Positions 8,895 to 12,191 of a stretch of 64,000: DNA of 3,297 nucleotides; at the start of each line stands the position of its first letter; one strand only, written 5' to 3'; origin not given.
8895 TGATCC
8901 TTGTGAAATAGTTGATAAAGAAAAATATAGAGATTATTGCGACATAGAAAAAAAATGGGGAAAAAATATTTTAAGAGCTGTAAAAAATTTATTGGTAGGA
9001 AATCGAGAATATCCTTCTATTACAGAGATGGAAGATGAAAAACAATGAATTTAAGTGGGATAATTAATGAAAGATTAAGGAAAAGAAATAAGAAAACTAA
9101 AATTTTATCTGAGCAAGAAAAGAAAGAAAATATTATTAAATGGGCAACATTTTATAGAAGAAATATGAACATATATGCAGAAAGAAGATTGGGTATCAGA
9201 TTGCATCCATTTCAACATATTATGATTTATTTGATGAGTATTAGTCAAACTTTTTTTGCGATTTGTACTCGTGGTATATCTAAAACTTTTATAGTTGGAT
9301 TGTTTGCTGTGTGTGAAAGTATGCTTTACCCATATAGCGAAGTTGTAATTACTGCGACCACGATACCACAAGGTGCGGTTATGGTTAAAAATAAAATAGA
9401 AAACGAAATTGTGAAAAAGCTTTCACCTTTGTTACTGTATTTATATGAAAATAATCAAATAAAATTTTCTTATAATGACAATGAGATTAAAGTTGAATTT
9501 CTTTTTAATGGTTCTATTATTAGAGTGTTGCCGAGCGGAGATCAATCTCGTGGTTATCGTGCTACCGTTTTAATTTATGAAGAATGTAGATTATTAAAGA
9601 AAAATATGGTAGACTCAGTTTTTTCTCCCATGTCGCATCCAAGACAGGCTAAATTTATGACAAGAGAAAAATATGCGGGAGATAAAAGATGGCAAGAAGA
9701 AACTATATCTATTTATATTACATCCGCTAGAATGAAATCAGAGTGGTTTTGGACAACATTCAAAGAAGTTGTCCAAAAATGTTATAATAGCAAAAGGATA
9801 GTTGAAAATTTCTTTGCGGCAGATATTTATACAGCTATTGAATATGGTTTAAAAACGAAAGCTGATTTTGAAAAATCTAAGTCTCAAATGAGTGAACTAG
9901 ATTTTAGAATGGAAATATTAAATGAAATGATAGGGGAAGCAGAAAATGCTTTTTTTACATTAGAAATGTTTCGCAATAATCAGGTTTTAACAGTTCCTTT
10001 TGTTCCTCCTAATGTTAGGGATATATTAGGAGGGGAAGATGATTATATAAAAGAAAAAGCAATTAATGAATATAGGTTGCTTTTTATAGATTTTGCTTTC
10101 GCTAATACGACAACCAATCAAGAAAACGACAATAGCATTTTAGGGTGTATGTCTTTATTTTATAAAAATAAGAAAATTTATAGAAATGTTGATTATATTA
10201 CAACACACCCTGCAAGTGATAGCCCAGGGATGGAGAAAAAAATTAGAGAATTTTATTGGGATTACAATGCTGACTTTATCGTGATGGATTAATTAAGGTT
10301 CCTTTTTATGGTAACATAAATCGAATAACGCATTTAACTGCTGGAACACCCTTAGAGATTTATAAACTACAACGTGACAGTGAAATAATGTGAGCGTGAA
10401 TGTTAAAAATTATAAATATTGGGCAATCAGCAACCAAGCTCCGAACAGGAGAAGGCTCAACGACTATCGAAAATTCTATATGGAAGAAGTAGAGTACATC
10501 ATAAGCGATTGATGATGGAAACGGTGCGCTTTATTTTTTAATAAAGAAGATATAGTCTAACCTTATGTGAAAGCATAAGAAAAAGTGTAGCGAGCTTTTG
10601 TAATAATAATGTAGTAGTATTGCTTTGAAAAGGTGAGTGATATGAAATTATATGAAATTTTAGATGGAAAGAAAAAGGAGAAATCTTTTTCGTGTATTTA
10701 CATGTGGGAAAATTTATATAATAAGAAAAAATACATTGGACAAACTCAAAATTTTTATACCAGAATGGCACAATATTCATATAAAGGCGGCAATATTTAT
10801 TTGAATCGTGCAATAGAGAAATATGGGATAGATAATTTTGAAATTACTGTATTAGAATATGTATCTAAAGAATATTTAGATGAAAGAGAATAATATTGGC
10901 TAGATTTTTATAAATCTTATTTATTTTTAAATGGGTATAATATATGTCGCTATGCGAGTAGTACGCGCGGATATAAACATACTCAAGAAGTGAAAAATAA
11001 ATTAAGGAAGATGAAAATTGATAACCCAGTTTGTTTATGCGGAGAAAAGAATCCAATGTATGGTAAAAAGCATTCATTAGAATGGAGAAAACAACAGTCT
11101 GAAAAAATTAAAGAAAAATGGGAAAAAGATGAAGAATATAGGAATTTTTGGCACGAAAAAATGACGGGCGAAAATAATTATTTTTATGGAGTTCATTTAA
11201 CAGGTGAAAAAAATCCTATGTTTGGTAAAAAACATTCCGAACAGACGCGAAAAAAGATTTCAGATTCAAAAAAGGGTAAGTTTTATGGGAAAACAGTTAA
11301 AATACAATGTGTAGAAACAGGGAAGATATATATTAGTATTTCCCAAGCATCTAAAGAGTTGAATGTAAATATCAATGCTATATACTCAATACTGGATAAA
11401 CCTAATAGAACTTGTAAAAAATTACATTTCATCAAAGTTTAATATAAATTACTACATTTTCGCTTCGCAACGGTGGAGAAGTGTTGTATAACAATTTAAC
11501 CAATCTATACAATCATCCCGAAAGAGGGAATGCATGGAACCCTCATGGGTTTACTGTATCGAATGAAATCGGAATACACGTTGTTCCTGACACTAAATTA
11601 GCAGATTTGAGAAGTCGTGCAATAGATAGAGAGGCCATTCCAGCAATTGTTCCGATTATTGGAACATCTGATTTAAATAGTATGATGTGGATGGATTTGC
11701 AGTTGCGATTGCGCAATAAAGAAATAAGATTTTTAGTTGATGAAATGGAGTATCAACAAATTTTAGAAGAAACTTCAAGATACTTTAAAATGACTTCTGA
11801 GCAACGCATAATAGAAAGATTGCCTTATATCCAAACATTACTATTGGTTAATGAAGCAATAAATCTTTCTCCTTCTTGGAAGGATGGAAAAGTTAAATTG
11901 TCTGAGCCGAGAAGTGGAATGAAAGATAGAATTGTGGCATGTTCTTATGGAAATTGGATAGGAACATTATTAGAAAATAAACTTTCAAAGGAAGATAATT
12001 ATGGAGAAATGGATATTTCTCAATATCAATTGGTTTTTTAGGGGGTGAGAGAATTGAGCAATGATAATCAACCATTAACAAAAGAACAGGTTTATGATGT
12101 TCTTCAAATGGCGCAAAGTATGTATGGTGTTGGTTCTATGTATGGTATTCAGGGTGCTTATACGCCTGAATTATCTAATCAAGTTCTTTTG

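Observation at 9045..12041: Terminase large subunit gene split by a 1.17-kb group I intron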

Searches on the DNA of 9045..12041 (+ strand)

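Call 4: search_rna_families(source=window, start=10150, end=11600, threshold=evalue, max_evalue=10, show_alignments=4)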
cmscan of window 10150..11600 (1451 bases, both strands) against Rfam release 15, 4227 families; matches with E-value up to 10: 6.
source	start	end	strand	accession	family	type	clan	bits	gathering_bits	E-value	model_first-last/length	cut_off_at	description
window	10281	10579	+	RF00028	Intron_gpI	Intron;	-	58.2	50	7.7e-14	1-253/253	no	Group I catalytic intron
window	10565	10641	+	RF01264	snR83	Gene; snRNA; snoRNA; HACA-box;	CL00023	22.5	75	0.015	1-308/308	no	Small nucleolar RNA snR83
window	10284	10318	-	RF01904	HOTAIR_1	Gene; lncRNA;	-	16.2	44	4.9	1-37/37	no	HOTAIR conserved region 1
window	10482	10549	+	RF01143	sR16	Gene; snRNA; snoRNA; CD-box;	-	15.4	70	6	1-53/53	no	Small nucleolar RNA sR16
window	11251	11279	+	RF02929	algC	Cis-reg;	-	15.4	33.8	9.6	1-52/52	no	algC RNA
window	11338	11366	-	RF01833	astro_FSE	Cis-reg; frameshift_element;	-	14.8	70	1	1-55/55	no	ribosomal frameshift site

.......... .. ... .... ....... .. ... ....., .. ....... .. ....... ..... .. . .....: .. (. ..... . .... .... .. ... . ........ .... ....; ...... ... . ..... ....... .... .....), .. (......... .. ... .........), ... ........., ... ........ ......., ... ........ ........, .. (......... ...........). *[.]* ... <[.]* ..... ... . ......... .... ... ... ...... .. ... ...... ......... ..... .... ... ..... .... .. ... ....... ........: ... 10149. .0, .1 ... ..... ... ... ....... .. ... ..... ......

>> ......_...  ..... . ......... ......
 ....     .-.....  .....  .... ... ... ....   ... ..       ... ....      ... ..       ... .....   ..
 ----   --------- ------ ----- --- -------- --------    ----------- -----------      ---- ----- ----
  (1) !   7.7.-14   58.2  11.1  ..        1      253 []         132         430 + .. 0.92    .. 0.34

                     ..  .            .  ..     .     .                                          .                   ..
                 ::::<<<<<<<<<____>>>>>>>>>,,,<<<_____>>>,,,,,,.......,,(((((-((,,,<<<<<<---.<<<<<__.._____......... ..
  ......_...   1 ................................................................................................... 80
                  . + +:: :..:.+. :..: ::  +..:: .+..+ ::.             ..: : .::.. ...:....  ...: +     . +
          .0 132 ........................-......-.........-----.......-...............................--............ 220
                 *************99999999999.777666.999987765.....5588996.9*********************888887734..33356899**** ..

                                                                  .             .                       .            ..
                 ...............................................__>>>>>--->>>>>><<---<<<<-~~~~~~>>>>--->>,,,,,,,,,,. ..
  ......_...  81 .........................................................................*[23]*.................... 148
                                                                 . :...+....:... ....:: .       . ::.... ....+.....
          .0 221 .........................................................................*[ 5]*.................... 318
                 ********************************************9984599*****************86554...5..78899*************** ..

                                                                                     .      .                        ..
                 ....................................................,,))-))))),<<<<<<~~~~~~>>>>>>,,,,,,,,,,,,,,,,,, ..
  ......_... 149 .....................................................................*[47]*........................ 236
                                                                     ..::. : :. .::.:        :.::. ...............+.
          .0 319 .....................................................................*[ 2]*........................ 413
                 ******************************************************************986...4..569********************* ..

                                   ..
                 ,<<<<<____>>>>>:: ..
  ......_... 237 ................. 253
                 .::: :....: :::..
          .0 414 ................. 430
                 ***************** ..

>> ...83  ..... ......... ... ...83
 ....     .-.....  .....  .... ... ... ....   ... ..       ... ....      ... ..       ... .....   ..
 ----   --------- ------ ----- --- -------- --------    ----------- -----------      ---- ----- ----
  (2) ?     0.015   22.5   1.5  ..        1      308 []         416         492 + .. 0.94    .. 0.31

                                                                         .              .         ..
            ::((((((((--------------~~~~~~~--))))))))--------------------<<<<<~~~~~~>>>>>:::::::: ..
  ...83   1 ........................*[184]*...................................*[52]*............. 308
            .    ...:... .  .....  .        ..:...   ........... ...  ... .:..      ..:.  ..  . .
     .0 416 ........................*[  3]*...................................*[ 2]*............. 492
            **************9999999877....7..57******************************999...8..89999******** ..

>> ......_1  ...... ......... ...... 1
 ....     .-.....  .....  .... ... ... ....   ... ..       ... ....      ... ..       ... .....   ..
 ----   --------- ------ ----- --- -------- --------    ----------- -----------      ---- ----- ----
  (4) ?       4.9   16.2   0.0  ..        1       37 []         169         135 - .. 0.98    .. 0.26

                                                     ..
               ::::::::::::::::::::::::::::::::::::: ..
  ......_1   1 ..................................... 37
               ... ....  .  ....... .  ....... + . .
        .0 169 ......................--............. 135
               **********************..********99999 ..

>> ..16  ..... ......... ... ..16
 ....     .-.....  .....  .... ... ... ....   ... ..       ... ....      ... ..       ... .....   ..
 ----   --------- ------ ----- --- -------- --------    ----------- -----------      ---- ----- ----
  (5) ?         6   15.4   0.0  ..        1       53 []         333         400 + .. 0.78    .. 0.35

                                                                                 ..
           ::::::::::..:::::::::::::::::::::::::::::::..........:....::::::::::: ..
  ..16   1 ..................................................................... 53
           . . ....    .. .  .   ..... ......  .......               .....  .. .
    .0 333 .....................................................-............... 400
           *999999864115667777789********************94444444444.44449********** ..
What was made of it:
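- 10290..11462 (+): Group I intron, 1,173 nt. It begins UAAUUAAGG (its first three bases are the stop codon of the exon-1 ORF) and ends ...UUUUCG (terminal G 11462). Call 4 (RF00028, 58.2 bits).
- On Group I intron (Rfam RF00028): 58.2 bits against 50, E 7.7e-14, full model 1-253 (call 4).
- Rfam Intron_gpI hit of 58.2 bits (gathering 50) over 10281-10579, covering model positions 1-253 (call 4).
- Tried and rejected: They are rejected as evidence of absence, because a local scan finds the intron (call 4).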

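Call 8: search_dna_similar(query=window:9045-12041:+, collection=phages, mode=near, max_rows=20)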
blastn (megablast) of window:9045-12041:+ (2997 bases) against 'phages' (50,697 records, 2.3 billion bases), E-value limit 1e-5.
No match.
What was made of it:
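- Tried and rejected: Megablast of the region against GenBank phages found nothing (call 8).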

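Call 16: search_rna_families(source=L002, threshold=evalue, max_evalue=0.01, show_alignments=2)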
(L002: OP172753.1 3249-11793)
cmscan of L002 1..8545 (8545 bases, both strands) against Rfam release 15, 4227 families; matches with E-value up to 0.01: 1.
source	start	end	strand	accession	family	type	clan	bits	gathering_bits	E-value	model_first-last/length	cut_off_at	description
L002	5037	5368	+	RF00028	Intron_gpI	Intron;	-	93.6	50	1.1e-23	1-253/253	no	Group I catalytic intron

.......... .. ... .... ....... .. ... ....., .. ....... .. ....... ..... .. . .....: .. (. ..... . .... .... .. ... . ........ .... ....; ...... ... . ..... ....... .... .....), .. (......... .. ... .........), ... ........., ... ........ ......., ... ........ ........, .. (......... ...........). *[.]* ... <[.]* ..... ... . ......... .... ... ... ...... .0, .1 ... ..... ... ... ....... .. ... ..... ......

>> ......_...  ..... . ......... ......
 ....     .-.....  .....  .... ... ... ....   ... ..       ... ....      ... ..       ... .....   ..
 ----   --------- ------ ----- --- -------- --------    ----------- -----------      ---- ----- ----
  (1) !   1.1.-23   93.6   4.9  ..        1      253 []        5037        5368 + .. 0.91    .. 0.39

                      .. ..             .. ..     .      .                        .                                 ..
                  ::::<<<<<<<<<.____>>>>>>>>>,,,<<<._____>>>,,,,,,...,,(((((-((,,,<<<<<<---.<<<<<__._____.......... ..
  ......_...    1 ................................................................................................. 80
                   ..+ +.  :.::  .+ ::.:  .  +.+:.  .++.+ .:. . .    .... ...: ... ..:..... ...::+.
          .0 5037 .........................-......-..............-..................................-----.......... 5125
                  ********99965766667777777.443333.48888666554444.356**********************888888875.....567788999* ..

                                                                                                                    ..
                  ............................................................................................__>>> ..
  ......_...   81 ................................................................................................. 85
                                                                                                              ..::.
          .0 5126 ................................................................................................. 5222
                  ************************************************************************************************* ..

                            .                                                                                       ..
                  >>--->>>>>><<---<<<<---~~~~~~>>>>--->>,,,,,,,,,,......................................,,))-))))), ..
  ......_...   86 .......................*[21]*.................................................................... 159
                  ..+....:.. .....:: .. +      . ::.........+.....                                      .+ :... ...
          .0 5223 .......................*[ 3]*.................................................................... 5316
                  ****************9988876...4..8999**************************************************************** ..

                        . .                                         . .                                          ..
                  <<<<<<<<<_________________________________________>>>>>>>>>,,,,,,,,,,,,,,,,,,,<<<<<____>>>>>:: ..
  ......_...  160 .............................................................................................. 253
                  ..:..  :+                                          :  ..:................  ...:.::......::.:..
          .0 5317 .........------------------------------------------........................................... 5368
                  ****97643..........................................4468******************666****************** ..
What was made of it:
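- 10290..11462 (+): Call 16 (orthologous CB457P1 intron, 93.6 bits).
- The orthologous intron in CB457P1 scores 93.6 bits (call 16).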

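Call 24: search_rna_families(source=L002, start=3960, end=4340, threshold=evalue, max_evalue=1, show_alignments=1)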
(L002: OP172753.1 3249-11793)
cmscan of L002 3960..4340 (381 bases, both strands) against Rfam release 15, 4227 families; matches with E-value up to 1: 1.
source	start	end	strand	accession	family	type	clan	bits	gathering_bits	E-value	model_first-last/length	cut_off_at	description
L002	4181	4302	-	RF00411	SNORA9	Gene; snRNA; snoRNA; HACA-box;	CL00027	15.3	85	0.98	1-133/133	no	Small nucleolar RNA SNORA9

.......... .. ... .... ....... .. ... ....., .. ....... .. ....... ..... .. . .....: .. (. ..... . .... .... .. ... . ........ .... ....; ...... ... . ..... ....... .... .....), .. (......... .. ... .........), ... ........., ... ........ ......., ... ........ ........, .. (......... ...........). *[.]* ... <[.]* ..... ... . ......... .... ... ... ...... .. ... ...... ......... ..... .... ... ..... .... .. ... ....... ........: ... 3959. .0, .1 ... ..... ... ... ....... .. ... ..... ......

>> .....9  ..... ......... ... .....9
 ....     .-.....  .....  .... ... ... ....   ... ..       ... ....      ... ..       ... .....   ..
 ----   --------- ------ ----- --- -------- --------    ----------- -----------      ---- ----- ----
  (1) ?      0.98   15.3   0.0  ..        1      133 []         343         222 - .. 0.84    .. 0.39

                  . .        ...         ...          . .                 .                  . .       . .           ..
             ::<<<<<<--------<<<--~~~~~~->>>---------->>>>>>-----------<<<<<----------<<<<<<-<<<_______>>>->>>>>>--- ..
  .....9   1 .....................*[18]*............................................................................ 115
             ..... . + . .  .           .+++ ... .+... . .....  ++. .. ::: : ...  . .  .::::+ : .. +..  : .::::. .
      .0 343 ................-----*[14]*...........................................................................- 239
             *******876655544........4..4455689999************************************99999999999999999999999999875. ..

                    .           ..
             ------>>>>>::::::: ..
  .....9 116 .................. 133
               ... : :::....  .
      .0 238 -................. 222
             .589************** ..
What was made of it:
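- Tried and rejected: The extra 279-nt insertion in CB457P1 terL got no Rfam hit (call 24).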

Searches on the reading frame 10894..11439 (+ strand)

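Call 7: search_protein_families(library=pfam, proteins=[window:10894-11439:+], max_evalue=0.01)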
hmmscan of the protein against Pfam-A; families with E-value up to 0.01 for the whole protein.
window:10894-11439:+ (182 aa): 1 family
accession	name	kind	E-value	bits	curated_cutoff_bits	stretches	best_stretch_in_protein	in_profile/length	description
PF07460.16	NUMOD3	-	1.1e-21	76.9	20.4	2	102-123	16-37/37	NUMOD3 motif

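Call 9: search_protein_families(library=phrogs, proteins=[window:10894-11439:+], max_evalue=0.01)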
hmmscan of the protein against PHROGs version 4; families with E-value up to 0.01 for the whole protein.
window:10894-11439:+ (182 aa): 2 families
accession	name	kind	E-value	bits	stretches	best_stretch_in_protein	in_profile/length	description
phrog_314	-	DNA, RNA and nucleotide metabolism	3.3e-16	60.3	1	1-172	248-378/574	homing endonuclease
phrog_655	-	DNA, RNA and nucleotide metabolism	7.8e-08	33.6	1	64-178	121-189/343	homing endonuclease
